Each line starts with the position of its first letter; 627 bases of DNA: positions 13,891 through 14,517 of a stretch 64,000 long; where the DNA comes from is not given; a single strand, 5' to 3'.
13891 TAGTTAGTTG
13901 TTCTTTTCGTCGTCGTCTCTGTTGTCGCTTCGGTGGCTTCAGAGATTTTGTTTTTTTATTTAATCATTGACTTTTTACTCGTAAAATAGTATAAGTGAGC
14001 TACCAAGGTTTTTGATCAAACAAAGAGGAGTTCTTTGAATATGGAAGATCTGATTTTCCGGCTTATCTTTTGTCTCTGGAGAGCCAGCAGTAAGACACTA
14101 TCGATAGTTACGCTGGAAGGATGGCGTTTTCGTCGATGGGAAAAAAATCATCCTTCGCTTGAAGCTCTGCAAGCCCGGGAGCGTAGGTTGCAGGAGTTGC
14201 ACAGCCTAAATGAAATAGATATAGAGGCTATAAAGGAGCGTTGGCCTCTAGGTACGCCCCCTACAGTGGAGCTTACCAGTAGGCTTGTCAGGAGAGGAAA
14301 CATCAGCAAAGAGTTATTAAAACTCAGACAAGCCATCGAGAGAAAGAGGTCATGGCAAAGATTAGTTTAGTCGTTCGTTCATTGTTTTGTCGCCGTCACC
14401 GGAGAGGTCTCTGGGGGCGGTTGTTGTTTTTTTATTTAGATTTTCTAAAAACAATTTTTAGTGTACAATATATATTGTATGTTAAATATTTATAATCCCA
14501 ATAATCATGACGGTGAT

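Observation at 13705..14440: Two tandem mini-cassettes built on the same promoter/terminator scaffold, inserted after uvrC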

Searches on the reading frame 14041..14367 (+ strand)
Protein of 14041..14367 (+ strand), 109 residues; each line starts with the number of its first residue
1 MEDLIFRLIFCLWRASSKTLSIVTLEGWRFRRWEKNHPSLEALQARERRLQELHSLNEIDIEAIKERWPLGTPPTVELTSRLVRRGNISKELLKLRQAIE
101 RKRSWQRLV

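Call 16: find_homologous_proteins(query=window:14041-14367:+, max_evalue=1)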
Query window:14041-14367:+ (109 aa): 1 proteins with E <= 1 among 16 candidates.
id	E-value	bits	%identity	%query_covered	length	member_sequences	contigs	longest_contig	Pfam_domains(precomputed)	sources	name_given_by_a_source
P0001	8.7e-64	230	100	100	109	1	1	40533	-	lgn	-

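Call 17: search_protein_families(library=pfam, proteins=[window:14041-14367:+], max_evalue=1)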
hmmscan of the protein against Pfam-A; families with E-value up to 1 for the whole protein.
window:14041-14367:+ (109 aa): 0 families

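Call 26: find_encoding_contigs(protein=P0001, flank=3000)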
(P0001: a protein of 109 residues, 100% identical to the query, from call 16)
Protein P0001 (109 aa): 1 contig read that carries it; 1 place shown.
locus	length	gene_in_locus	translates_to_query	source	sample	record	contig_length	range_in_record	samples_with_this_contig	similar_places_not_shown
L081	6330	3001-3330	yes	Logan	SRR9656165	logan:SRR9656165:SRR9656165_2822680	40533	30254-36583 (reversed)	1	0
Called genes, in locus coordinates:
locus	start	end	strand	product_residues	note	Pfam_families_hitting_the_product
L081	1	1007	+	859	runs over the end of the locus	PF00005:ABC_tran (faint), PF02463:SMC_N (faint), PF03193:RsgA_GTPase (faint), PF13175:AAA_15 (faint), PF13304:AAA_21 (faint), PF13555:AAA_29 (faint), PF17760:UvrA_inter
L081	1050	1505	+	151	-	PF10648:Gmad2 (weak)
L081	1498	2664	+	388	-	PF01541:GIY-YIG, PF27096:UvrC_M, PF08459:UvrC_RNaseH_dom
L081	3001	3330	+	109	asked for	-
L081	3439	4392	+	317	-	-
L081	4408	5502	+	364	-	PF01098:FTSW_RODA_SPOVE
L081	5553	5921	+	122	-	-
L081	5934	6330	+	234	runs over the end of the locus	PF01386:Ribosomal_L25p, PF14693:Ribosomal_TL5_C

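Call 31: search_protein_representatives(protein=window:14041-14367:+)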
Query: 109 residues. Proteins with E-value up to 0.001 (for the whole library): 3; up to 1e-10: 1; up to 1e-30: 1. The best 3 are listed.
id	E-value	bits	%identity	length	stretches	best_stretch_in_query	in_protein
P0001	2.8e-64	229.9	100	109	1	1-109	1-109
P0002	1.7e-09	53.7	27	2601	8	51-107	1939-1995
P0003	3.3e-05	39.9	45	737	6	18-42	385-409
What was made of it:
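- On Known protein families (Pfam, PHROGs, PADLOC, PDB folds): The exhaustive phmmer search returned only the protein itself plus two matches to repeat proteins (call 31).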

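Call 48: predict_structure(protein=window:14041-14367:+)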
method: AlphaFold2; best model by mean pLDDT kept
length: 109 residues; sequences in the alignment: 1
mean_pLDDT: 74.8   pTM: 0.52
mean pLDDT of the five models: 74.8, 59.9, 51.1, 49.2, 44.0
residues with pLDDT >= 90: 16; 70-90: 56; 50-70: 29; < 50: 8
segments of 3 or more residues with pLDDT < 50: 17-23
pLDDT, mean of each block of 10 residues (from residue 1): 61 51 60 77 89 83 68 79 89 90 76
secondary structure, 60 per line:
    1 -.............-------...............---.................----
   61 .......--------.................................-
elements in order: H2-14 H22-36 H40-56 H61-67 H76-108
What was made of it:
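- Tried and rejected: A single-sequence AlphaFold model is all-helical; the best model has pLDDT 74.8 and the other four 44-60 (call 48).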

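Call 58: search_protein_families(library=phrogs, proteins=[window:14041-14367:+], max_evalue=0.1)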
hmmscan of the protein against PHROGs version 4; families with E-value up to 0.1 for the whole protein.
window:14041-14367:+ (109 aa): 0 families

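Call 59: search_protein_families(library=padloc, proteins=[window:14041-14367:+], max_evalue=0.1)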
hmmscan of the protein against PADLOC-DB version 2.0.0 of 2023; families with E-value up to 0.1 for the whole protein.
window:14041-14367:+ (109 aa): 0 families

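Call 60: search_dna_similar(query=window:14041-14367:+, collection=phages, mode=protein, max_evalue=1, max_rows=5)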
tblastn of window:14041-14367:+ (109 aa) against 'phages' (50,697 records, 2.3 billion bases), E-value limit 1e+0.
No match.

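Call 61: search_dna_similar(query=window:14041-14367:+, collection=plasmids, mode=protein, max_evalue=1, max_rows=5)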
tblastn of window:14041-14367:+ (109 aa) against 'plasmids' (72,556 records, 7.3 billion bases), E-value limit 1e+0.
Records with a match: 1; places in all: 1; records where one place covers at least 80% of the query: 0.
Best place of each record, by identity: <60% 1.
By first word of the organism name: Acidisarcina 1.
By predicted mobility (MOB-suite, as given by PLSDB): non-mobilizable 1.
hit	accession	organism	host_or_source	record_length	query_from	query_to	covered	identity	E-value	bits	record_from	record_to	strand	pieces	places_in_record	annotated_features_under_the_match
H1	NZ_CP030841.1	Acidisarcina polymorpha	cell culture,pine forest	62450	25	91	61%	41.8%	1e-1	38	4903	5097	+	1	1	leucine-rich repeat domain-containing protein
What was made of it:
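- There are no phage or plasmid matches (calls 60, 61).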

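Call 68: find_homologous_proteins(query=A6, max_evalue=1)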
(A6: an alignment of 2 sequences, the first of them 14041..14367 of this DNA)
Query A6 (2 sequences) (109 aa, profile of the alignment): 2 proteins with E <= 1 among 158 candidates.
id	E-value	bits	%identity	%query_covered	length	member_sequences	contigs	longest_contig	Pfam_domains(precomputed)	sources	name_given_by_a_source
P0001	6.6e-52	192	100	100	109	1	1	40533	-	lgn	-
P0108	1.0e-50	188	44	17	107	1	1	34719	-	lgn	-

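Call 71: fold_search(model_id=the predicted structure, library=pdb)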
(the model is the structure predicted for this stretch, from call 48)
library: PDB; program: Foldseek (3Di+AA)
matches with E <= 10: 195; with E <= 0.001: 0
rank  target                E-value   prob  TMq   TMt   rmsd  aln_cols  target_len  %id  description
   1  4zwt_G                1.1e+00  0.09  0.24  0.22   9.0       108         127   10  Crystal Structure of the Bacteriophage T4 recombination mediator protein UvsY, Lattice Type IV (released 2016-03-02)
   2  4tko                  1.5e+00  0.15  0.31  0.15   6.2        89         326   19  Structure of the periplasmic adaptor protein EmrA (released 2014-07-09)
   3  8j07_8A               1.9e+00  0.57  0.49  0.29   4.3        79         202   13  96nm repeat of human respiratory doublet microtubule and associated axonemal complexes (released 2023-07-26)
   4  3csx_B                1.9e+00  0.44  0.43  0.61   3.4        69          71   22  Structural characterization of a protein in the DUF683 family- crystal structure of cce_0567 from the cyanobacterium C (released 2008-06-10)
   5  9rxe_MODEL_1_A        2.3e+00  0.18  0.32  0.33   4.8        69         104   19  Solution structure of the HR1c domain of human PKN1 (released 2025-12-31)
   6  3whj                  2.3e+00  0.09  0.29  0.29  16.4       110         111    9  Crystal structure of Nas2 N-terminal domain (released 2014-03-26)
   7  8glv_5V               2.5e+00  0.06  0.23  0.15  17.1        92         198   15  96-nm repeat unit of doublet microtubules from Chlamydomonas reinhardtii flagella (released 2023-05-31)
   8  8snb_8U               2.6e+00  0.51  0.50  0.46   4.3        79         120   15  atomic model of sea urchin sperm doublet microtubule (48-nm periodicity) (released 2023-06-28)
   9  7ung_D1               2.6e+00  0.33  0.49  0.16   9.3       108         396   15  48-nm repeat of the human respiratory doublet microtubule (released 2022-10-05)
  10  8jxh_D                2.6e+00  0.20  0.45  0.46  10.1       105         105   11  rat megalin RAP complex wingA (released 2024-06-19)
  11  3fpp_A                2.8e+00  0.35  0.47  0.22   4.7        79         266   10  Crystal structure of E.coli MacA (released 2009-04-28)
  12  4abm_D                2.8e+00  0.25  0.41  0.56   5.7        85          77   18  Crystal Structure of CHMP4B hairpin (released 2012-05-09)
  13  8i7o_B8               2.8e+00  0.13  0.36  0.24   7.0        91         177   13  In situ structure of axonemal doublet microtubules in mouse sperm with 16-nm repeat (released 2023-10-11)
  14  3q0k_D                3.0e+00  0.14  0.39  0.17  18.2       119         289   13  Crystal structure of Human PACSIN 2 F-BAR (released 2012-02-15)
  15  3mq1_E                3.0e+00  0.12  0.33  0.35  12.7       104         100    9  Crystal Structure of Dust Mite Allergen Der p 5 (released 2010-06-02)
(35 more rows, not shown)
